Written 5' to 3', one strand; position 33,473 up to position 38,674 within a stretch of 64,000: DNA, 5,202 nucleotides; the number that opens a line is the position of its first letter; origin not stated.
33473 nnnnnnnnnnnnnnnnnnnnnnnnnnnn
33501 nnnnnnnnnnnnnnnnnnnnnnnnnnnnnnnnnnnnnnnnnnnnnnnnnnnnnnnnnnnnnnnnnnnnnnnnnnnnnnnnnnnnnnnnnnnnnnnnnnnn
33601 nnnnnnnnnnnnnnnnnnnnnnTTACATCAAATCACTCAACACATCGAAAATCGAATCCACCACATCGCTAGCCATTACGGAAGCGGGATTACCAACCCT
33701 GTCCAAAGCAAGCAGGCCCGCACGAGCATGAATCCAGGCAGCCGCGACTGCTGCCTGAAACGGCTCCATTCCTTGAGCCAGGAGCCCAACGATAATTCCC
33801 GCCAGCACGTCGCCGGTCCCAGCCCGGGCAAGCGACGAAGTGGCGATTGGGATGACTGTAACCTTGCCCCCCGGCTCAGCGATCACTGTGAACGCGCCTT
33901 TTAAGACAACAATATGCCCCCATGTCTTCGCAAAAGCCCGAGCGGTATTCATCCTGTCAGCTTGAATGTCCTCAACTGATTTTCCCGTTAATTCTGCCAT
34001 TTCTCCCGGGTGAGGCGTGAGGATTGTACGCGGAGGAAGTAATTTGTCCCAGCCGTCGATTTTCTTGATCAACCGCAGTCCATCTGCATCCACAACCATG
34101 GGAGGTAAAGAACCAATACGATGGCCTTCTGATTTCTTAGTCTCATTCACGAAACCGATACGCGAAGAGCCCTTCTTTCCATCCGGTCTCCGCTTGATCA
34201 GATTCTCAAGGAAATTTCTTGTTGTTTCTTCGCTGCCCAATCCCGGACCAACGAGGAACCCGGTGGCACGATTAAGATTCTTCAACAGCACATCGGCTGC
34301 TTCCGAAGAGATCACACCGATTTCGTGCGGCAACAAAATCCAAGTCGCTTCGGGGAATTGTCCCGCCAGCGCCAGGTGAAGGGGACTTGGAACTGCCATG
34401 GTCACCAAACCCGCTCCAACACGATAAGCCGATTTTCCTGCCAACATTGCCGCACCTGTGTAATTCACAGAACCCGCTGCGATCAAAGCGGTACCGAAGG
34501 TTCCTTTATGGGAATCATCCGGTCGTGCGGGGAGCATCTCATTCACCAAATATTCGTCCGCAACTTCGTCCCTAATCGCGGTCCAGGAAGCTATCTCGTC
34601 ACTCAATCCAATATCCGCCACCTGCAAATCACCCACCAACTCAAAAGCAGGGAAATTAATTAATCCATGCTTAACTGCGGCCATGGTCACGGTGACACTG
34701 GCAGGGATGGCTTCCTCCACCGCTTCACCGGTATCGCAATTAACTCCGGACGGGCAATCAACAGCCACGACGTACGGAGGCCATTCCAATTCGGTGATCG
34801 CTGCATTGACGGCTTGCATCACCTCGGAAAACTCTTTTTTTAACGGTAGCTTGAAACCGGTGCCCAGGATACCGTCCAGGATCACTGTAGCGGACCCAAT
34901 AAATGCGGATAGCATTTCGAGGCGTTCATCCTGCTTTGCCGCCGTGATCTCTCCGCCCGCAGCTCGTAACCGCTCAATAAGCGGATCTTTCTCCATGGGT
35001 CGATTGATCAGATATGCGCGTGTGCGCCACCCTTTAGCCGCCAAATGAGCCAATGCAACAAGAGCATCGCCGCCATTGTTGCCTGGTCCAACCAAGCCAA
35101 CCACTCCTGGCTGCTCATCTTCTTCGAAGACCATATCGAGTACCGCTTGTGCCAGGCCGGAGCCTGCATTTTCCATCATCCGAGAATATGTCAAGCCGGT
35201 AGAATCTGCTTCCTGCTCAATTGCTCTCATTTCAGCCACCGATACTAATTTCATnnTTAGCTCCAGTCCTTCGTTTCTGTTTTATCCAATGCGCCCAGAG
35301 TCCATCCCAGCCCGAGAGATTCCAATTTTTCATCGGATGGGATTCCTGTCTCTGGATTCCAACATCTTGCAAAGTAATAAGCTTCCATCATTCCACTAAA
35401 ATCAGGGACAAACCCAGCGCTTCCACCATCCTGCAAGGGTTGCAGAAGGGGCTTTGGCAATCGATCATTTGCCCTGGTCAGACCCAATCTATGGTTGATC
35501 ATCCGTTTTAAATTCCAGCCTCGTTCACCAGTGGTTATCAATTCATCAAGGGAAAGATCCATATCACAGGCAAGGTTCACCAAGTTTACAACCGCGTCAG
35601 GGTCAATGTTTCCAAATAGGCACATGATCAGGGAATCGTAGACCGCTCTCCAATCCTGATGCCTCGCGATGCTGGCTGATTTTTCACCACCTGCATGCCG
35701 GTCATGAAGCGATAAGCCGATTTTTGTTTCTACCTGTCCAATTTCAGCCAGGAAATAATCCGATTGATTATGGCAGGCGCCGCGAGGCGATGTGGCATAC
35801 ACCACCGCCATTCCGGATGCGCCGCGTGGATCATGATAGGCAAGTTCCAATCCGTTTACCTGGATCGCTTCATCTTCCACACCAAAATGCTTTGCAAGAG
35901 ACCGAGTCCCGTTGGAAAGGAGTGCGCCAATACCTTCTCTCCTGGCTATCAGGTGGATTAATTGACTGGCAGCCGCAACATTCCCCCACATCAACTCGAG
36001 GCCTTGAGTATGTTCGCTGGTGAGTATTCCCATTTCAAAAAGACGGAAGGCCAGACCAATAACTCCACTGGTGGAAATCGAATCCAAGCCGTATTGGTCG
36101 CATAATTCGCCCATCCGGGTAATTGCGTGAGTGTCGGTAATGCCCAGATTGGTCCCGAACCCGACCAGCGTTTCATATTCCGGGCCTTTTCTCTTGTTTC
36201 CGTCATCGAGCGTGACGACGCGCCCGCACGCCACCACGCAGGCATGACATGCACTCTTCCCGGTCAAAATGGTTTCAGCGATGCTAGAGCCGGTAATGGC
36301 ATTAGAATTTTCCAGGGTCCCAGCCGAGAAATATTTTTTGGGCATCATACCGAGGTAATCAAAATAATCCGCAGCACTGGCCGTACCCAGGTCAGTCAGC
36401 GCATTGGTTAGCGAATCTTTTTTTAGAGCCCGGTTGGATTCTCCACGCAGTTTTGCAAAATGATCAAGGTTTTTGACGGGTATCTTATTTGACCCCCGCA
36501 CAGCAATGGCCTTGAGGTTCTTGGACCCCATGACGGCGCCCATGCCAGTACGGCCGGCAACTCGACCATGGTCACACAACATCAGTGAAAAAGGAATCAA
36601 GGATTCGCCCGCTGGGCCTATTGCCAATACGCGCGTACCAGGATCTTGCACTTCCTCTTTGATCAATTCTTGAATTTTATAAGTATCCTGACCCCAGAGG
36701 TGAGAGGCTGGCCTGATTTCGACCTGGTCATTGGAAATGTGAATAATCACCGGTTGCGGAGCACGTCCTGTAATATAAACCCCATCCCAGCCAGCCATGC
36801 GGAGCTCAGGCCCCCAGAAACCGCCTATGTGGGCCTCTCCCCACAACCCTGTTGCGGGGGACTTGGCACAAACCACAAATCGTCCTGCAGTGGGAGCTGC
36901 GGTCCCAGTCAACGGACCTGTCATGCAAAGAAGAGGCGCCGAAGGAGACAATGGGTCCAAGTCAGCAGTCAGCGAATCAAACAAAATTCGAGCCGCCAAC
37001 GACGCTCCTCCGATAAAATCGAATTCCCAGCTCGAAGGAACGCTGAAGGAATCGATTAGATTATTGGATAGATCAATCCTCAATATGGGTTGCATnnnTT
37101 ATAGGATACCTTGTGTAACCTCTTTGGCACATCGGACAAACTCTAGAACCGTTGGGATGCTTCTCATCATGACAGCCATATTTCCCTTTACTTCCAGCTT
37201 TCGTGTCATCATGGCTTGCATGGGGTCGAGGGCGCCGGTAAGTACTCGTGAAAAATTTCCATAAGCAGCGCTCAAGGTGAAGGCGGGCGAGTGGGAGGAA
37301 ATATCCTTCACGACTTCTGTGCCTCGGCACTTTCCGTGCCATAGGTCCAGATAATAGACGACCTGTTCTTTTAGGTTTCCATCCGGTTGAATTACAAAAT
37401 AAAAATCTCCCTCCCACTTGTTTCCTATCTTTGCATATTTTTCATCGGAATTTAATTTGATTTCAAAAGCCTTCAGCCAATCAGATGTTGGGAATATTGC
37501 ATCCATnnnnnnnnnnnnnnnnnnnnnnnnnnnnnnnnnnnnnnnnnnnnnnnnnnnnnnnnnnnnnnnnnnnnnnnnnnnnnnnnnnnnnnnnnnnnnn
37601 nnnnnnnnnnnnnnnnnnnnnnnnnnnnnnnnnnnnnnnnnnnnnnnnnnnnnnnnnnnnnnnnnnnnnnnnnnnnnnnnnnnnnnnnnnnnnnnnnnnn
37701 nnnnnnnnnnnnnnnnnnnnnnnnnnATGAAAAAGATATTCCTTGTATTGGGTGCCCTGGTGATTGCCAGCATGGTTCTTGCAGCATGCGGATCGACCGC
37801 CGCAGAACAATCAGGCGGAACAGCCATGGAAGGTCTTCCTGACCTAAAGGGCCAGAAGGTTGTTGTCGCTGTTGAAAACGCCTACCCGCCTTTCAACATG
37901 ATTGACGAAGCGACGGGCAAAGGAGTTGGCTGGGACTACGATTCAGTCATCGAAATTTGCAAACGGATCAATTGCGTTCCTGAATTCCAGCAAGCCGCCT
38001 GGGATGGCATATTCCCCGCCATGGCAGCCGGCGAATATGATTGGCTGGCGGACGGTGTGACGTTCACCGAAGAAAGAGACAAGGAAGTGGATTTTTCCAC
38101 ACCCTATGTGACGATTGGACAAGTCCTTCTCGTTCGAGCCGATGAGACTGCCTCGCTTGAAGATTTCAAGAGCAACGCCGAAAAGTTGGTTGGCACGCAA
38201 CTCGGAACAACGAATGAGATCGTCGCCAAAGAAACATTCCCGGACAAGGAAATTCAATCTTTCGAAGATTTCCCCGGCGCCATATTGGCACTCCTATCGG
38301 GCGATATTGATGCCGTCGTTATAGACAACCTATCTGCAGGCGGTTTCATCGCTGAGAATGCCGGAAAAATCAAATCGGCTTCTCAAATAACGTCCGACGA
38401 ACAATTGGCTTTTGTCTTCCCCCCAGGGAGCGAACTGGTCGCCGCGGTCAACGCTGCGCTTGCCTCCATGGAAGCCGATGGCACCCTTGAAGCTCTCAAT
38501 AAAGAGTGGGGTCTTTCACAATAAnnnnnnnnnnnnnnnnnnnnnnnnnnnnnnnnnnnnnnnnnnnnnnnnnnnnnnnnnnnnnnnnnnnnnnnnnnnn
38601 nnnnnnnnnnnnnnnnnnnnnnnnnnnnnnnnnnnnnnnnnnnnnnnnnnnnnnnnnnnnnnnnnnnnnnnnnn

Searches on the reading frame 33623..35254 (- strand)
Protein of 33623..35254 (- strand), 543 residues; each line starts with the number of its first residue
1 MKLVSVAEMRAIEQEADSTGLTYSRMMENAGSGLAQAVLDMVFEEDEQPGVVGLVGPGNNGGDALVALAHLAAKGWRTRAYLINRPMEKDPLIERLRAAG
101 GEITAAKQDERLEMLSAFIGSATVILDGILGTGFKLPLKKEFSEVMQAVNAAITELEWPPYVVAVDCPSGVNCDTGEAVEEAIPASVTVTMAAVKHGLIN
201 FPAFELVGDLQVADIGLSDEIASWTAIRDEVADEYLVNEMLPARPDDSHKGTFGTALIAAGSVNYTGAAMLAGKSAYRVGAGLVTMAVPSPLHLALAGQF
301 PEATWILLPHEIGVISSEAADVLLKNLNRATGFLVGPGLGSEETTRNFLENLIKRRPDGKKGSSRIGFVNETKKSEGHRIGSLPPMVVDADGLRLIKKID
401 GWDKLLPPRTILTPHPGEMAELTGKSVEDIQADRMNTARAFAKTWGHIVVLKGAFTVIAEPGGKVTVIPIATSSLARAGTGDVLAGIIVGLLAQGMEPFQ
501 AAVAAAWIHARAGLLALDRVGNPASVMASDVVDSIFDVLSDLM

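Call 39: search_protein_families(library=pfam, proteins=[window:33623-35254:-])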
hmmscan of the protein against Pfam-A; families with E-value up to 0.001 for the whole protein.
window:33623-35254:- (543 aa): 3 families
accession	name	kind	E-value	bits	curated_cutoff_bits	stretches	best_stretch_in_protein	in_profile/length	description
PF01256.23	Carb_kinase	-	2.4e-52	178.3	27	2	384-528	93-233/242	NAD(P)H-hydrate dehydratase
PF03853.21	YjeF_N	-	1.5e-37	129.6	24.9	1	25-197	3-169/169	YjeF-related protein N-terminus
PF08543.17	Phos_pyr_kin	-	2.3e-06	27.6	27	1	403-506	114-226/246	Phosphomethylpyrimidine kinase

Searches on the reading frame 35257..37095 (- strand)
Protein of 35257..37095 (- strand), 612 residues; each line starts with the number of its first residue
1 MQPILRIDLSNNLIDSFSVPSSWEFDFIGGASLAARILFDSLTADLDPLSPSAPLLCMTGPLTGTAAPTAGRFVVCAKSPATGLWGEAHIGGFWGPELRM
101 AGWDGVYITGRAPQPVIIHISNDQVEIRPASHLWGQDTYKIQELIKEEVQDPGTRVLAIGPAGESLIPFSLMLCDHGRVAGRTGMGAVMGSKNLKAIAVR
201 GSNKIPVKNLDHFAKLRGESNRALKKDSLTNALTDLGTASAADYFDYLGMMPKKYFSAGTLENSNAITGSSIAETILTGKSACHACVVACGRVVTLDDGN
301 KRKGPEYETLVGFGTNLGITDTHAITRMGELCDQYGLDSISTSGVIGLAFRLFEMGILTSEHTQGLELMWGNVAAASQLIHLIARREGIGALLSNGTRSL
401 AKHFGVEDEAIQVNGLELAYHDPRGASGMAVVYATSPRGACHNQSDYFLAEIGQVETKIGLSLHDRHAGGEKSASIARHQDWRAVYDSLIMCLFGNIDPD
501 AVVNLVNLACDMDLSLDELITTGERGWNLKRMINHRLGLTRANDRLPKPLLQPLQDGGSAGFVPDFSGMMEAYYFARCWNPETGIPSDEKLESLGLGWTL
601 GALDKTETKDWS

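Call 39: search_protein_families(library=pfam, proteins=[window:35257-37095:-])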
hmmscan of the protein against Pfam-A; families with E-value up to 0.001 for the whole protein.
window:35257-37095:- (612 aa): 2 families
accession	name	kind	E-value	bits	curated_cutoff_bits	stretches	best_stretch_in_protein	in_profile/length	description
PF01314.23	AFOR_C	-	4.9e-113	378.6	27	1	219-596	5-385/385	Aldehyde ferredoxin oxidoreductase, domains 2 & 3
PF02730.20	AFOR_N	-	1.7e-72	243.8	29.8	1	4-201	3-198/199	Aldehyde ferredoxin oxidoreductase, N-terminal domain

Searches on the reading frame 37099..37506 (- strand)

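Call 39: search_protein_families(library=pfam, proteins=[window:37099-37506:-])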
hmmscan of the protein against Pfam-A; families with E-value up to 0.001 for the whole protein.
window:37099-37506:- (135 aa): 1 family
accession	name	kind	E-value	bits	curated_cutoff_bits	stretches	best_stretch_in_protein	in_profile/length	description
PF02036.22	SCP2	-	7.7e-14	52.3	21.3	1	21-115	9-95/101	SCP-2 sterol transfer family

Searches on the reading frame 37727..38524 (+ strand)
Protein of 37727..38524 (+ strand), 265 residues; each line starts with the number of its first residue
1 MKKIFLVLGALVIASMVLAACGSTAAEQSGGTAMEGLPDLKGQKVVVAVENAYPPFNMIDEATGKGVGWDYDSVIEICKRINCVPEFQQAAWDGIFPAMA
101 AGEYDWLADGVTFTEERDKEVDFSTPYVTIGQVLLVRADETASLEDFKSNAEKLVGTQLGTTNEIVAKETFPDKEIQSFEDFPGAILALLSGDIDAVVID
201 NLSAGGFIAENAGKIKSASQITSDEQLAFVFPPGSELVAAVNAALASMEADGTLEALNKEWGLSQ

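Call 39: search_protein_families(library=pfam, proteins=[window:37727-38524:+])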
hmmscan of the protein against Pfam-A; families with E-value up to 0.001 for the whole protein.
window:37727-38524:+ (265 aa): 2 families
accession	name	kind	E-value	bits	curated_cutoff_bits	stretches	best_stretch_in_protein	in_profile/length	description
PF00497.25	SBP_bac_3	-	4.3e-35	120.8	26.4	1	45-262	1-130/132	Bacterial extracellular solute-binding proteins, family 3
PF10613.14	Lig_chan-Glu_bd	-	2.2e-05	24.9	30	1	88-138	63-113/115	Ligated ion channel L-glutamate- and glycine-binding site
